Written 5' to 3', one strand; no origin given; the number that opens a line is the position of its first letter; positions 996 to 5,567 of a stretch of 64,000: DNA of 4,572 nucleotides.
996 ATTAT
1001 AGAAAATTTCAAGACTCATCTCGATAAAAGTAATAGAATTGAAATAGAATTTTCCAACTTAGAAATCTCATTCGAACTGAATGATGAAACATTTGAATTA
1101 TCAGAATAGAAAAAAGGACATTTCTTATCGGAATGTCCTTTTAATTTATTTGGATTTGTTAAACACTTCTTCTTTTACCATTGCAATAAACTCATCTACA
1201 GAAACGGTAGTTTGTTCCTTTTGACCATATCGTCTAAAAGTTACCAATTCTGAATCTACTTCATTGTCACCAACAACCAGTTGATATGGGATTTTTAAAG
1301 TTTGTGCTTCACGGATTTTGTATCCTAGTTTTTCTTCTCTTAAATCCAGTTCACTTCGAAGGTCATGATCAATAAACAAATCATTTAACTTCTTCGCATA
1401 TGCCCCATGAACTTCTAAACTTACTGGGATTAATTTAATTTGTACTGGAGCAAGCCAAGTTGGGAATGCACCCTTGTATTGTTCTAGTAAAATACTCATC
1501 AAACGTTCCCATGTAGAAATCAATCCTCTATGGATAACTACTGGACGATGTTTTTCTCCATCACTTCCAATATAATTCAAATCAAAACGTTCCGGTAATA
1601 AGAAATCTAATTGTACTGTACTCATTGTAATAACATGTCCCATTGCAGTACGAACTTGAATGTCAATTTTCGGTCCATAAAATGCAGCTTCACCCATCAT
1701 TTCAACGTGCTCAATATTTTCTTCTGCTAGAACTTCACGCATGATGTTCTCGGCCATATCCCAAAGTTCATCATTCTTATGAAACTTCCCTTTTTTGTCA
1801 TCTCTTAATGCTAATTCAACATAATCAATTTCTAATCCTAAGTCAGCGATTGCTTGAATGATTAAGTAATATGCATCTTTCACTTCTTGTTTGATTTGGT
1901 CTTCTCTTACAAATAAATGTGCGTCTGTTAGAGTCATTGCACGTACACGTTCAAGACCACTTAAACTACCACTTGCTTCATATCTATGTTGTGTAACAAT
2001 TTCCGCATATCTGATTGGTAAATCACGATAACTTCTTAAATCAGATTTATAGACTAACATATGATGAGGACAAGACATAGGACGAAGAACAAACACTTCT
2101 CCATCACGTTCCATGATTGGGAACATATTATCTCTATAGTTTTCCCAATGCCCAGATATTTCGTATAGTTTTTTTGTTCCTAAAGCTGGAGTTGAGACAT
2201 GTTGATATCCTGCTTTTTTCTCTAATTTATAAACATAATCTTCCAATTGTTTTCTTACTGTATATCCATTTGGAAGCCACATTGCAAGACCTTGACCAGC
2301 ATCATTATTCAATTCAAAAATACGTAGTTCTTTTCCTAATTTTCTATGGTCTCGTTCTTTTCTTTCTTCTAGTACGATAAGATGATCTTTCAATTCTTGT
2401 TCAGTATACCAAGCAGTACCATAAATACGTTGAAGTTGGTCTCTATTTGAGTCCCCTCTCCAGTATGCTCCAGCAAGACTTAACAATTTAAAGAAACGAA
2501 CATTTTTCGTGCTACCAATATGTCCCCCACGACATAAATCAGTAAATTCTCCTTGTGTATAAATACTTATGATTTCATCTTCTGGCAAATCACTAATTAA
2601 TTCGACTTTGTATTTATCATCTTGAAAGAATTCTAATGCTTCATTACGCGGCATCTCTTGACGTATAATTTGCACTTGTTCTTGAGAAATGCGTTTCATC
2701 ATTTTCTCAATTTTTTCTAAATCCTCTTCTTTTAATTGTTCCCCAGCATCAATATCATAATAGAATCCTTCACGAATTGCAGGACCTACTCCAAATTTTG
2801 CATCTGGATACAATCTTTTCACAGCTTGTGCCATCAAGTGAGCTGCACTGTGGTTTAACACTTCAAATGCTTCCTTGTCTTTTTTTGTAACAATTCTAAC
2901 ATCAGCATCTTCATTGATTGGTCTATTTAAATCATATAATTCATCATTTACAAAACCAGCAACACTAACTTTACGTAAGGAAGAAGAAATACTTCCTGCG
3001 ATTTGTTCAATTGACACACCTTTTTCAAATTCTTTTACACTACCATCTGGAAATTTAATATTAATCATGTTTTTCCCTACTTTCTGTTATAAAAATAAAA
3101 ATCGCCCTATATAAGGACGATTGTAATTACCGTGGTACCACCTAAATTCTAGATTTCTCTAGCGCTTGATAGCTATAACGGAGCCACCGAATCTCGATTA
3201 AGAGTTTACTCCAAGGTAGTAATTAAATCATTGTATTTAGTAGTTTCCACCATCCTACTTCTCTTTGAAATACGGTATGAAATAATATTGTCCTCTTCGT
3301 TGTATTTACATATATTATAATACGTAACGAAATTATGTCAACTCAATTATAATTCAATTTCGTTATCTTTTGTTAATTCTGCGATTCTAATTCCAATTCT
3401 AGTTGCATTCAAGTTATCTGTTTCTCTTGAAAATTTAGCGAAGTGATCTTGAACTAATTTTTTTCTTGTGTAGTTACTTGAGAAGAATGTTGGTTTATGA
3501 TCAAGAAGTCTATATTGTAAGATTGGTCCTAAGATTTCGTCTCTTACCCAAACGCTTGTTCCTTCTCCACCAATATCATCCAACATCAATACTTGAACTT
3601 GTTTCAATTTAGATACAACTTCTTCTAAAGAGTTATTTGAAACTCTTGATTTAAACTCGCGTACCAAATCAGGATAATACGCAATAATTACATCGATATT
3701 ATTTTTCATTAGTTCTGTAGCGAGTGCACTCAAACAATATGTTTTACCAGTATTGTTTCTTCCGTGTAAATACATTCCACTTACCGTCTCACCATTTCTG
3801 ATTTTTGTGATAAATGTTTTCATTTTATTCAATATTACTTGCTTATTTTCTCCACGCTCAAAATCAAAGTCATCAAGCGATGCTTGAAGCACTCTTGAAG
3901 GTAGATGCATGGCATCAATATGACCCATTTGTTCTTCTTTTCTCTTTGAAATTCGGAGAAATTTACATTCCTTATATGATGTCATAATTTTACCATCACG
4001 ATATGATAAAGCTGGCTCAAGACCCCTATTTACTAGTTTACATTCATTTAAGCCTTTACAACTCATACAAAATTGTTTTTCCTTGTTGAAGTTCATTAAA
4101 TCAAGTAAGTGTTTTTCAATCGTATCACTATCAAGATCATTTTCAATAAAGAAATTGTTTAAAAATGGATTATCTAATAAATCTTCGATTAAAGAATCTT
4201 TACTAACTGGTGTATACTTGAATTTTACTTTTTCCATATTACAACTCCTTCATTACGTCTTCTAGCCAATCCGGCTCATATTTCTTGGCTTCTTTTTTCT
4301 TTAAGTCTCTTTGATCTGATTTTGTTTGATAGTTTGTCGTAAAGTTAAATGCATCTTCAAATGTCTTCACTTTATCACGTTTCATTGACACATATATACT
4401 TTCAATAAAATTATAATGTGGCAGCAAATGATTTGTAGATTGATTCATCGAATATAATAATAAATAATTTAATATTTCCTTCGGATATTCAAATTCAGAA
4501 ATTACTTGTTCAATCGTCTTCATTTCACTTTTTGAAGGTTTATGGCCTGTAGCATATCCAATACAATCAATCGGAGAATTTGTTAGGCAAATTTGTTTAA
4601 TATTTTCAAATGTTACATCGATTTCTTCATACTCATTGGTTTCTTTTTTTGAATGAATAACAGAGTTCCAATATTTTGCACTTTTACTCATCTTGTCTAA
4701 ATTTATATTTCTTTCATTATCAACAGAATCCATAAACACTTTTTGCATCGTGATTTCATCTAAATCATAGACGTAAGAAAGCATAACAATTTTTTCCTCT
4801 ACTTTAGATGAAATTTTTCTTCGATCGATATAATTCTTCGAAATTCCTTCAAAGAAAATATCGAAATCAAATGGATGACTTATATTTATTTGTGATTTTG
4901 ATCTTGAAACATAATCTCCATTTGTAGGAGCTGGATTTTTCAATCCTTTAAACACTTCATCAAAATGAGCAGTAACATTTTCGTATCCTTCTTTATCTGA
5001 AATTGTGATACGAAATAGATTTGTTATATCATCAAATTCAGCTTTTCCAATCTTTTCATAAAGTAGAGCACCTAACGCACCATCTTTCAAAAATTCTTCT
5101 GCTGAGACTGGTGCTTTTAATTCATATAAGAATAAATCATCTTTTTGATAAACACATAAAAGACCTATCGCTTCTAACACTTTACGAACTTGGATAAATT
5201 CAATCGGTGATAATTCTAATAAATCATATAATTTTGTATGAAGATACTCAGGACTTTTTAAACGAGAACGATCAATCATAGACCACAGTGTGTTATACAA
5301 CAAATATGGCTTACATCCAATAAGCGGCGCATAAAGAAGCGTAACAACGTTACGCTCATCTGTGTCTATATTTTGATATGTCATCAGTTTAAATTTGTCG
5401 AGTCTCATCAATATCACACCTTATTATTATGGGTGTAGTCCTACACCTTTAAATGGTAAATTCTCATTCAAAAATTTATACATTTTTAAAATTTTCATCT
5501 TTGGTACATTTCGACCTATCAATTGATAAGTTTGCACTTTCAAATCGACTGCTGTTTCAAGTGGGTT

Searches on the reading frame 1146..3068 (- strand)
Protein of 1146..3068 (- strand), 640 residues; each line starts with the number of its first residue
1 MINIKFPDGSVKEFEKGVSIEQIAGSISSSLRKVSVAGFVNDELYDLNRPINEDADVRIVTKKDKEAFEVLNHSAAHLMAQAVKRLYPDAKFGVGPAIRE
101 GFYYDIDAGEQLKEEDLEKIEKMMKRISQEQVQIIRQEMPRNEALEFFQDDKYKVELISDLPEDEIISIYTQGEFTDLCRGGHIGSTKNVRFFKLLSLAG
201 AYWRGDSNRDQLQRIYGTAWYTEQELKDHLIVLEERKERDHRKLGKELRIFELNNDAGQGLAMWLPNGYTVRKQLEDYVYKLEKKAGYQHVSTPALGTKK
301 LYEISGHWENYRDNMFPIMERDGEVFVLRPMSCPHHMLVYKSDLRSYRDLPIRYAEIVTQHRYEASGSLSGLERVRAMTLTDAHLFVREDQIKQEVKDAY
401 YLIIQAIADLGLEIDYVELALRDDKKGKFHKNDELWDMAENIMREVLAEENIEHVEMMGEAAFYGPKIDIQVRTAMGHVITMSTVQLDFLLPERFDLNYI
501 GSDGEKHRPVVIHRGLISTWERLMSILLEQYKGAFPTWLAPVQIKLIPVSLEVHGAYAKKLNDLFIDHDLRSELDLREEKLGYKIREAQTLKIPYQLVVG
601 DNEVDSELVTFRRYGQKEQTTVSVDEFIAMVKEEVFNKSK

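Call 58: search_protein_families(library=pfam, proteins=[window:1146-3068:-], max_evalue=0.00001)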
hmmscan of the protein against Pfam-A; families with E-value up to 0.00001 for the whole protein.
window:1146-3068:- (640 aa): 4 families
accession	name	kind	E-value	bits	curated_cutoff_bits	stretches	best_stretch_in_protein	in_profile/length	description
PF00587.30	tRNA-synt_2b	-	6.4e-37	127.8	29.3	1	321-531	6-179/179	tRNA synthetase class II core domain (G, H, P, S and T)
PF03129.25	HGTP_anticodon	-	1.5e-19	70.3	21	1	544-633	2-93/94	Anticodon binding domain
PF07973.19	tRNA_SAD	-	5.4e-13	49.1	24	1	167-216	1-44/44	Threonyl and Alanyl tRNA synthetase second additional domain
PF02824.27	TGS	-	1.3e-11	44.7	22.2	1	2-61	1-60/60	TGS domain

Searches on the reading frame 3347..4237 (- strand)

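Call 58: search_protein_families(library=pfam, proteins=[window:3347-4237:-], max_evalue=0.00001)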
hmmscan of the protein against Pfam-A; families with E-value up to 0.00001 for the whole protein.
window:3347-4237:- (296 aa): 2 families
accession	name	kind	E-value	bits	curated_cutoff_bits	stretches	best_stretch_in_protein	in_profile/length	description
PF01695.23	IstB_IS21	-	4.5e-07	30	24.1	1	108-225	54-165/238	IstB-like ATP binding protein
PF07319.16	DnaI_N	-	9.3e-07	29.8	24.1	1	14-88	22-94/94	Primosomal protein DnaI N-terminus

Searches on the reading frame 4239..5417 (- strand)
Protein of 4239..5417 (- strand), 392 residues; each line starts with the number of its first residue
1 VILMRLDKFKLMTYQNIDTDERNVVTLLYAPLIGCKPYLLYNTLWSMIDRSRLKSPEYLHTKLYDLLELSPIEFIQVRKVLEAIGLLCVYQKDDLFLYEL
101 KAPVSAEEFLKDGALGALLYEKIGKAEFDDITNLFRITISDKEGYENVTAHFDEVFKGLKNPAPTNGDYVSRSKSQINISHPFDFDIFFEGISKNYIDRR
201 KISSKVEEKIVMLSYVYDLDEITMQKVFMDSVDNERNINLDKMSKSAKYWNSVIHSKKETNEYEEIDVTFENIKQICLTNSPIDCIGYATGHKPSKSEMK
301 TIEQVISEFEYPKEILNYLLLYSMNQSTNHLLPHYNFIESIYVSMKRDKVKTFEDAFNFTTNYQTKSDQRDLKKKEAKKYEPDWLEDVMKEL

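Call 58: search_protein_families(library=pfam, proteins=[window:4239-5417:-], max_evalue=0.00001)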
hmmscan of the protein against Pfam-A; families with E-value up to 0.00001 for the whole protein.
window:4239-5417:- (392 aa): 1 family
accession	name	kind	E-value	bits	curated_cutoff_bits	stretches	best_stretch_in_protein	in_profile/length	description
PF07261.16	DnaB_2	-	8.7e-09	35.4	22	1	291-356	9-70/74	Replication initiation and membrane attachment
